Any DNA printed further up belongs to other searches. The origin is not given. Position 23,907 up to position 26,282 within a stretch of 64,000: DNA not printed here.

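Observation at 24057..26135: SufE sulfur-acceptor domain fused in one ORF to the tRNA 2-thiouridylase MnmA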

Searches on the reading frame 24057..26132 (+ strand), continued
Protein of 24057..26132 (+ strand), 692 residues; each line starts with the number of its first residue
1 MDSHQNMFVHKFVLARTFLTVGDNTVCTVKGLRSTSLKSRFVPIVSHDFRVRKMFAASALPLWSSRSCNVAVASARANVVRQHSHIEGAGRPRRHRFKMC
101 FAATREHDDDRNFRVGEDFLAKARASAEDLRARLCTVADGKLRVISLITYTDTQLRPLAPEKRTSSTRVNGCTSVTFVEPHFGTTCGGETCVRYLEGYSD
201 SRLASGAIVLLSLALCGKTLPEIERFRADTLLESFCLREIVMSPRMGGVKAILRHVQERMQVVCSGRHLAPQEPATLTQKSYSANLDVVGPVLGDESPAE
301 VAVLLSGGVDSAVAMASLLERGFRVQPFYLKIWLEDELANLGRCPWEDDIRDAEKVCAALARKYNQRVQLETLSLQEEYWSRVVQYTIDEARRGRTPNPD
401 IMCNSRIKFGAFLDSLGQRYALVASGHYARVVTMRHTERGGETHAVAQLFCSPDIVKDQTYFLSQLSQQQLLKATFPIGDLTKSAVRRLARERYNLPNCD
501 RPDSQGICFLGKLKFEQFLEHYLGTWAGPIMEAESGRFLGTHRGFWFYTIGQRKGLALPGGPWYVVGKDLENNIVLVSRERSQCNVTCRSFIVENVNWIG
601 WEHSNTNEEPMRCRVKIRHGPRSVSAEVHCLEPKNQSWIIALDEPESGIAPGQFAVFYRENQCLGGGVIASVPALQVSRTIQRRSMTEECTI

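Call 11: list_cluster_members(proteins=[P0001, P0002, P0003, P0004, P0008, P0109, P0070, P0065])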
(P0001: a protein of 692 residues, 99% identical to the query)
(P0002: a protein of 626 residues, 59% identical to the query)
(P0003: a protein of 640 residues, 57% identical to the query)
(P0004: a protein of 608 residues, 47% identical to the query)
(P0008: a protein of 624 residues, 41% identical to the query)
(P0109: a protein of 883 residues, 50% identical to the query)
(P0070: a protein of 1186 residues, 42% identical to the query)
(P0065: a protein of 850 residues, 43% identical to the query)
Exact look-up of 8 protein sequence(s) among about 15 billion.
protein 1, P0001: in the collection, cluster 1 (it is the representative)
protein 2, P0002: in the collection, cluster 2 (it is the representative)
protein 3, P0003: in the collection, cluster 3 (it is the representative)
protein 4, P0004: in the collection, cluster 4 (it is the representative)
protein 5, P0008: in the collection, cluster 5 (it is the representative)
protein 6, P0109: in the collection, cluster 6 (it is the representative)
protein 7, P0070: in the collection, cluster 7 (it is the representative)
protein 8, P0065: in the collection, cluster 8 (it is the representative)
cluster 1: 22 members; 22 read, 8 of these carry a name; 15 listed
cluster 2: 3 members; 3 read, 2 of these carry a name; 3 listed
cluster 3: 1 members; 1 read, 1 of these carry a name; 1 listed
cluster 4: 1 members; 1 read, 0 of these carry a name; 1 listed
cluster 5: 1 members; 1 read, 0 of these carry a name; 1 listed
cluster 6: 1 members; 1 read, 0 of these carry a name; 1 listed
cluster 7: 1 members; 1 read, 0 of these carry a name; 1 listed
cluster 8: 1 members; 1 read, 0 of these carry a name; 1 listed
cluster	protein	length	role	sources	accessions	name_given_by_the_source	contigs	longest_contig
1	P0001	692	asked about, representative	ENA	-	-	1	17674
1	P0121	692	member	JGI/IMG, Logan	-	tRNA (5-methylaminomethyl-2-thiouridylate)-methyltransferase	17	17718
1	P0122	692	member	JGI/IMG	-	tRNA (5-methylaminomethyl-2-thiouridylate)-methyltransferase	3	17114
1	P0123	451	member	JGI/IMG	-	tRNA (5-methylaminomethyl-2-thiouridylate)-methyltransferase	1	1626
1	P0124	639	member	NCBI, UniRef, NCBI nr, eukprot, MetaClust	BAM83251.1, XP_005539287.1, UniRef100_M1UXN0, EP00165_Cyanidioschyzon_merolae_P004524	tRNA (5-methylaminomethyl-2-thiouridylate)-methyltransferase [Cyanidioschyzon merolae ... | tRNA-5-taurinomethyluridine 2-sulfurtransferase n=1 Tax=Cyanidioschyzon merolae (strain ... | XP_005539287.1 tRNA (5-methylaminomethyl-2-thiouridylate)-methyltransferase ...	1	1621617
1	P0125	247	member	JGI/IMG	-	tRNA (5-methylaminomethyl-2-thiouridylate)-methyltransferase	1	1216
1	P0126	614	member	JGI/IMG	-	tRNA (5-methylaminomethyl-2-thiouridylate)-methyltransferase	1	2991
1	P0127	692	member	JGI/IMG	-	tRNA (5-methylaminomethyl-2-thiouridylate)-methyltransferase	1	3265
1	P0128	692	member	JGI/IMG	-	tRNA (5-methylaminomethyl-2-thiouridylate)-methyltransferase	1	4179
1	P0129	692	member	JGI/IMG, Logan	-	-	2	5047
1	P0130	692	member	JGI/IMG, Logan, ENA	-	-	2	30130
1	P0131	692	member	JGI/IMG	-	-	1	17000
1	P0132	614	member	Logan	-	-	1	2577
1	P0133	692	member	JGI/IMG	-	-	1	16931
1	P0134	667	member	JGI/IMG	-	-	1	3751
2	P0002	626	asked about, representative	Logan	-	-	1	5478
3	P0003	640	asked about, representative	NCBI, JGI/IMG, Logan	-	tRNA-specific 2-thiouridylase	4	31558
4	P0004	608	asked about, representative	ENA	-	-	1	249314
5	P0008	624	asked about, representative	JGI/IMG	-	-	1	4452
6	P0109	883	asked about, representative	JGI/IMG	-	-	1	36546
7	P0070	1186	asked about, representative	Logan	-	-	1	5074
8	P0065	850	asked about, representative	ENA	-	-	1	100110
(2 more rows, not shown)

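Call 12: find_encoding_contigs(protein=P0001, flank=8000, max_places=4)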
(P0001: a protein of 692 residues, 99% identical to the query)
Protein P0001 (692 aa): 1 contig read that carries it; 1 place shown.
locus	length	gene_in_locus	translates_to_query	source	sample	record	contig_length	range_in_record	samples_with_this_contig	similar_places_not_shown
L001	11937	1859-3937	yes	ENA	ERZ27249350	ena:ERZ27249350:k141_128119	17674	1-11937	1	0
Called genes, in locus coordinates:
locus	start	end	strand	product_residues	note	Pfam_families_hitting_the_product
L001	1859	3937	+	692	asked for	PF02657:SufE, PF03054:tRNA_Me_trans, PF20259:tRNA_Me_trans_M, PF20258:tRNA_Me_trans_C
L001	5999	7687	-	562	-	PF00328:His_Phos_2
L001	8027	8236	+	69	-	-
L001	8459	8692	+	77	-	-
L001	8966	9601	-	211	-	-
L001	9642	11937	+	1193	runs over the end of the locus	PF00133:tRNA-synt_1, PF09334:tRNA-synt_1g (faint), PF08264:Anticodon_1, PF19302:DUF5915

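Call 19: list_cluster_members(proteins=[P0069, P0103, P0104, P0073, P0056, P0072, P0098, P0118, P0032, P0057])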
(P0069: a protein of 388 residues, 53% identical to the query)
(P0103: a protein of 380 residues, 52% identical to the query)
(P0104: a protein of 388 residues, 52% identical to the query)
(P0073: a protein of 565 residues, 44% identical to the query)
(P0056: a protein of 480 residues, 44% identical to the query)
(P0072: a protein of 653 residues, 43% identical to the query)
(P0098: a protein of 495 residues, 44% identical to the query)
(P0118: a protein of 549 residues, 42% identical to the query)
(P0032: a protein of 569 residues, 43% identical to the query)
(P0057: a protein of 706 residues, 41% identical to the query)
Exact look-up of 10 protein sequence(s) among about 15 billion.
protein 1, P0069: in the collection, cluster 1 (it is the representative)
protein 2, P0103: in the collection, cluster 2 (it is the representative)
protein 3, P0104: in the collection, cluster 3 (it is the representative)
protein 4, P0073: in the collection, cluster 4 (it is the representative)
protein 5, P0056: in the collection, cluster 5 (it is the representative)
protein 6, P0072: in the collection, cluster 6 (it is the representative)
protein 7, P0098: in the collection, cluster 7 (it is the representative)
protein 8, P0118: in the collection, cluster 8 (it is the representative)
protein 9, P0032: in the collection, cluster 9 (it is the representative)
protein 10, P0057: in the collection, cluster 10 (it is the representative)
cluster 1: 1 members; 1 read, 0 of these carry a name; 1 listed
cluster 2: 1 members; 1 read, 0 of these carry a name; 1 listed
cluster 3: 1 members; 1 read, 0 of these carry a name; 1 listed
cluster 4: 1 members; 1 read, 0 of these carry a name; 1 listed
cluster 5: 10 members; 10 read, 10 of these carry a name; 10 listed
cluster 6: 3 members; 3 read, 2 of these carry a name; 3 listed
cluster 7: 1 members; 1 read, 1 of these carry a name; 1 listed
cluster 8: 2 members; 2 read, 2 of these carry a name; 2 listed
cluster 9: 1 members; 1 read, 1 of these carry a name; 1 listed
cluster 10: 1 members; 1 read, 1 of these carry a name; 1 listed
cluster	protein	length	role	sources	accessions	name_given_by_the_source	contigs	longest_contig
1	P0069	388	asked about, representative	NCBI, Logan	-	-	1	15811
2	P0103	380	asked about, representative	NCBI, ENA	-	-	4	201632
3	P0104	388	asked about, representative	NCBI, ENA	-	-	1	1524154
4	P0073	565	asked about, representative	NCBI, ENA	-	-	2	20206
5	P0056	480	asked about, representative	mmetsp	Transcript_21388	Transcript_21388/g.87358 ORF Transcript_21388/g.87358 Transcript_21388/m.87358 ...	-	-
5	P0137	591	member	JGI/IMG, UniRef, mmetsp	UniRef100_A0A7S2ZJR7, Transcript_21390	tRNA-5-taurinomethyluridine 2-sulfurtransferase n=2 Tax=Rhodosorus marinus TaxID=101924 ... | Transcript_21390/g.87364 ORF Transcript_21390/g.87364 Transcript_21390/m.87364 ...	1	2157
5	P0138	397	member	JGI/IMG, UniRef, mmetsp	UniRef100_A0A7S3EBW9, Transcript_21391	Fe-S metabolism associated domain-containing protein n=2 Tax=Rhodosorus marinus ... | Transcript_21391/g.87368 ORF Transcript_21391/g.87368 Transcript_21391/m.87368 ...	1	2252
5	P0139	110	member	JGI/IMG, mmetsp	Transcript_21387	Transcript_21387/g.87355 ORF Transcript_21387/g.87355 Transcript_21387/m.87355 ...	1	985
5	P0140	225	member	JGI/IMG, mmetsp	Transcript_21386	Transcript_21386/g.87350 ORF Transcript_21386/g.87350 Transcript_21386/m.87350 ...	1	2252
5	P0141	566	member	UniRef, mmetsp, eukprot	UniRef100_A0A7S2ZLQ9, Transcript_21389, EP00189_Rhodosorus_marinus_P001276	tRNA-5-taurinomethyluridine 2-sulfurtransferase n=2 Tax=Rhodosorus marinus TaxID=101924 ... | Transcript_21389/g.87360 ORF Transcript_21389/g.87360 Transcript_21389/m.87360 ... | CAMPEP_0113960300 /NCGR_PEP_ID=MMETSP0011_2-20120614/4634_1 /TAXON_ID=101924 ...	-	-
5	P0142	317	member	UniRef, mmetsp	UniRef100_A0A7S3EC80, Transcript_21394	Fe-S metabolism associated domain-containing protein n=1 Tax=Rhodosorus marinus ... | Transcript_21394/g.87378 ORF Transcript_21394/g.87378 Transcript_21394/m.87378 ...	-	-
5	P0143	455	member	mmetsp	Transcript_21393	Transcript_21393/g.87376 ORF Transcript_21393/g.87376 Transcript_21393/m.87376 ...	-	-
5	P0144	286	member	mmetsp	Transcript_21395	Transcript_21395/g.87381 ORF Transcript_21395/g.87381 Transcript_21395/m.87381 ...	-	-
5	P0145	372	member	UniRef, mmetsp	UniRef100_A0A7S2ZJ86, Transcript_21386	Fe-S metabolism associated domain-containing protein n=2 Tax=Rhodosorus marinus ... | Transcript_21386/g.87349 ORF Transcript_21386/g.87349 Transcript_21386/m.87349 ...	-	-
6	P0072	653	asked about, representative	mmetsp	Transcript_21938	Transcript_21938/g.28405 ORF Transcript_21938/g.28405 Transcript_21938/m.28405 ...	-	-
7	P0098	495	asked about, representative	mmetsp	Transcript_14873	Transcript_14873/g.20370 ORF Transcript_14873/g.20370 Transcript_14873/m.20370 ...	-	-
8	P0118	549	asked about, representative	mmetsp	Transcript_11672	Transcript_11672/g.23406 ORF Transcript_11672/g.23406 Transcript_11672/m.23406 ...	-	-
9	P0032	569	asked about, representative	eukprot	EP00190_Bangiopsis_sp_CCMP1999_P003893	CAMPEP_0198736024 /NCGR_PEP_ID=MMETSP1475-20131203/63044_1 /TAXON_ID= ...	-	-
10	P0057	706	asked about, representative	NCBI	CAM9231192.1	unnamed protein product [Discosporangium mesarthrocarpum]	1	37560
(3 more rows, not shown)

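Call 42: predict_structure(alignment_id=A2)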
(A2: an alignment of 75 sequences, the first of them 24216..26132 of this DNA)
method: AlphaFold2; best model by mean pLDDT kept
length: 639 residues; sequences in the alignment: 75
mean_pLDDT: 83.5   pTM: 0.80
mean pLDDT of the five models: 83.5, 82.7, 82.5, 82.4, 81.9
residues with pLDDT >= 90: 392; 70-90: 117; 50-70: 56; < 50: 74
segments of 3 or more residues with pLDDT < 50: 1-52, 223-240, 637-639
pLDDT, mean of each block of 10 residues (from residue 1): 31 32 33 36 39 59 92 97 93 93 93 90 94 94 93 96 97 96 88 90 96 80 43 43 82 95 98 90 57 85 98 94 86 93 90 85 90 97 93 96 96 95 97 98 95 65 89 96 95 90 91 94 89 85 85 77 96 93 93 93 97 94 60 50
secondary structure, 60 per line:
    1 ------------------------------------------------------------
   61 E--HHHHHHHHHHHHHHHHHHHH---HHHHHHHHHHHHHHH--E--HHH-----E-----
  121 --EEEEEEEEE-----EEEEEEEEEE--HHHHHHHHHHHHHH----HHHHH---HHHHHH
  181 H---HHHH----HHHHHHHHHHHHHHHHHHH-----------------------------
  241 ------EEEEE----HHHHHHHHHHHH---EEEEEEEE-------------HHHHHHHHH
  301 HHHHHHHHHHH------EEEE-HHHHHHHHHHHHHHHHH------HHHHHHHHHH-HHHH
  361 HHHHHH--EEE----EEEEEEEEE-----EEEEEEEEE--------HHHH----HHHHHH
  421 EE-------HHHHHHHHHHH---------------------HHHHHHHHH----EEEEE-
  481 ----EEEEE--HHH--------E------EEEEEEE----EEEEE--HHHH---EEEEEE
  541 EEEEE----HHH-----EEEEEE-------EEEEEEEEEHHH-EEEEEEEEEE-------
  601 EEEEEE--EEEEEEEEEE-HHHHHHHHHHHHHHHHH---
elements in order: H64-83 H87-101 E123-131 E137-146 H149-162 H167-171 H175-181 H185-188 H193-211 E247-251 H256-267 E271-278 H292-311 E318-321 H323-339 H346-355 H357-366 E369-371 E376-384 E390-398 H407-410 H415-420 H430-440 H462-470 E475-479 E485-489 E510-516 E521-525 H528-531 E535-545 E558-563 E571-579 E584-593 E601-606 E609-618 H620-636

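Call 46: fold_search(model_id=the predicted structure, library=pdb)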
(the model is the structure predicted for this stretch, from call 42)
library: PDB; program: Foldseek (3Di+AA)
matches with E <= 10: 1798; with E <= 0.001: 41
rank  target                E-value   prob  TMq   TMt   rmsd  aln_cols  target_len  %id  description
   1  2hma                  1.7e-34  1.00  0.50  0.85   3.3       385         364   38  The Crystal Structure of tRNA (5-Methylaminomethyl-2-Thiouridylate)-Methyltransferase TrmU from Streptococcus pneumoniae (released 2006-08-08)
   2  2deu_A                1.2e-31  1.00  0.49  0.84   3.4       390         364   36  Cocrystal structure of an RNA sulfuration enzyme MnmA and tRNA-Glu in the adenylated intermediate state (released 2006-08-15)
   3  2det_A                6.0e-31  1.00  0.51  0.87   3.0       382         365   36  Cocrystal structure of an RNA sulfuration enzyme MnmA and tRNA-Glu in the pre-reaction state (released 2006-08-15)
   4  2der_A                2.5e-30  1.00  0.48  0.86   3.3       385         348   34  Cocrystal structure of an RNA sulfuration enzyme MnmA and tRNA-Glu in the initial tRNA binding state (released 2006-08-15)
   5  2der_B                1.8e-29  1.00  0.49  0.84   3.7       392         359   35  Cocrystal structure of an RNA sulfuration enzyme MnmA and tRNA-Glu in the initial tRNA binding state (released 2006-08-15)
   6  3g0m                  2.2e-06  1.00  0.19  0.78   2.9       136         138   19  Crystal structure of cysteine desulfuration protein SufE from Salmonella typhimurium LT2 (released 2009-02-17)
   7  1mzg_A                2.7e-06  1.00  0.19  0.76   3.6       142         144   20  X-Ray Structure of SufE from E.coli Northeast Structural Genomics (NESG) Consortium Target ER30 (released 2003-01-28)
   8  1mzg_B                8.5e-06  1.00  0.19  0.77   3.4       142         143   20  X-Ray Structure of SufE from E.coli Northeast Structural Genomics (NESG) Consortium Target ER30 (released 2003-01-28)
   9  5nq6_A                1.8e-05  1.00  0.19  0.76   2.8       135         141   21  Crystal structure of the inhibited form of the redox-sensitive SufE-like sulfur acceptor CsdE from Escherichia coli at (released 2018-03-28)
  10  8vbs_C                2.3e-05  1.00  0.18  0.80   2.9       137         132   18  E. coli cysteine desulfurase SufS bound to SufE C51A (released 2024-10-16)
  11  5eep                  2.7e-05  1.00  0.19  0.75   2.9       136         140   20  Crystal structure of E. coli CsdE (released 2016-06-08)
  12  5ft8_Q                8.2e-05  1.00  0.19  0.72   3.2       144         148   22  Crystal structure of the complex between the cysteine desulfurase CsdA and the sulfur-acceptor CsdE in the persulfurat (released 2016-11-23)
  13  8vbs_D                9.1e-05  1.00  0.18  0.79   2.9       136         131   18  E. coli cysteine desulfurase SufS bound to SufE C51A (released 2024-10-16)
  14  5ft8_S                9.6e-05  1.00  0.19  0.73   3.1       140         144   21  Crystal structure of the complex between the cysteine desulfurase CsdA and the sulfur-acceptor CsdE in the persulfurat (released 2016-11-23)
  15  5nq6_B                1.1e-04  1.00  0.19  0.74   3.1       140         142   21  Crystal structure of the inhibited form of the redox-sensitive SufE-like sulfur acceptor CsdE from Escherichia coli at (released 2018-03-28)
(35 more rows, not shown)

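Call 48: find_related_loci(query=A2, collection=genome_contigs, flank=3000)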
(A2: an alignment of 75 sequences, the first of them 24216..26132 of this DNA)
Query A2 (639 aa) in genome_contigs; peptide patterns used: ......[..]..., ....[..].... (x = any residue, [..] = any of these).
600 stretches matched a pattern (row limit reached: there are more); 600 encode a relative of the query (tblastn E <= 1e-3); the best 80 are kept; 80 distinct loci.
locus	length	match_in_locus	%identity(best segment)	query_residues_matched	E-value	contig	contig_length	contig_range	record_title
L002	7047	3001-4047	50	247-617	4e-112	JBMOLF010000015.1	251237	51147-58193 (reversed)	MAG: Candidatus Dependentiae bacterium isolate Betzabe_MAG017 MAG017_15, whole genome shotgun sequence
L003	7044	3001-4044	50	247-612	3e-112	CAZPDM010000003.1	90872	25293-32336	MAG TPA_asm: uncultured Planctomycetota bacterium isolate binchicken_co22_255 genome assembly, contig: NODE_249_length_9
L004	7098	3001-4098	48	232-619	8e-111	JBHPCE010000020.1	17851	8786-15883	Candidatus Dependentiae bacterium isolate SAG AM-312-O17 AM-312-O17_NODE_20, whole genome shotgun sequence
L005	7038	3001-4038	48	247-616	8e-109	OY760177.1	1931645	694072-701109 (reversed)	MAG: Candidatus Gracilibacteria bacterium isolate ba77f91b-d06a-446b-8ae6-f296fa1be4ef genome assembly, chromosome: 1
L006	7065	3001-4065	50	245-616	4e-104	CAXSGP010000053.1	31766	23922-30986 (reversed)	MAG: uncultured Oligoflexus sp. isolate private_X16_metawrap_bin.16 genome assembly, contig: private_X16_metawrap_bin.16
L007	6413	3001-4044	47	248-614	1e-102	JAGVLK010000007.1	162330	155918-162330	MAG: Candidatus Babeliales bacterium isolate SW_55 c_000000024295, whole genome shotgun sequence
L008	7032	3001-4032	46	247-616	5e-102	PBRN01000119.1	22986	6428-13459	MAG: Pseudobdellovibrionaceae bacterium isolate NP951 12140, whole genome shotgun sequence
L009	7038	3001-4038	50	249-616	1e-101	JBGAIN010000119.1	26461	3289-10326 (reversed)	MAG: Limisphaerales bacterium isolate MAG_MBR_H125.5 MBRH125-5_opera_contig_3999, whole genome shotgun sequence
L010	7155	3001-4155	48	208-616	4e-96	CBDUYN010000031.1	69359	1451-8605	MAG TPA_asm: uncultured bacterium isolate SRR22302374_binner12_Refined_89 genome assembly, contig: ERZ26661914.109, whol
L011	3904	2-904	46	293-616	2e-90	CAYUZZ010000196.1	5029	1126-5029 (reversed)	MAG TPA_asm: uncultured Hyphomicrobiales bacterium isolate SRP118108_co5_124 genome assembly, contig: NODE_22728_length_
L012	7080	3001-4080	43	244-617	1e-84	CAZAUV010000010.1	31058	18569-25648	MAG TPA_asm: uncultured Bacteroides sp. isolate SRP199465_co1_441 genome assembly, contig: NODE_3426_length_31058_cov_8.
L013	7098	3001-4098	41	247-631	1e-83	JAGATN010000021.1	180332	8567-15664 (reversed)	MAG: Muribaculaceae bacterium isolate RGIG8760 Water_deer_Colon.Co__c812573, whole genome shotgun sequence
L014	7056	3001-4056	44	248-616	1e-83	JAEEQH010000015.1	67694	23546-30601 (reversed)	MAG: Prevotella sp. isolate Tb.RUG.330 NODE_1080_length_67694_cov_3.011840, whole genome shotgun sequence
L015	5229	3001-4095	42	248-617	1e-83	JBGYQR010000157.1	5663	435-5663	MAG: Porphyromonas sp. isolate D-72_MAG_1 D-72__91772, whole genome shotgun sequence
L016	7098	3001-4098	41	248-617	9e-83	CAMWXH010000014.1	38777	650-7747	MAG TPA_asm: uncultured Porphyromonadaceae bacterium isolate SRR14411255_bin.6_metawrap_v1.3_MAG genome assembly, contig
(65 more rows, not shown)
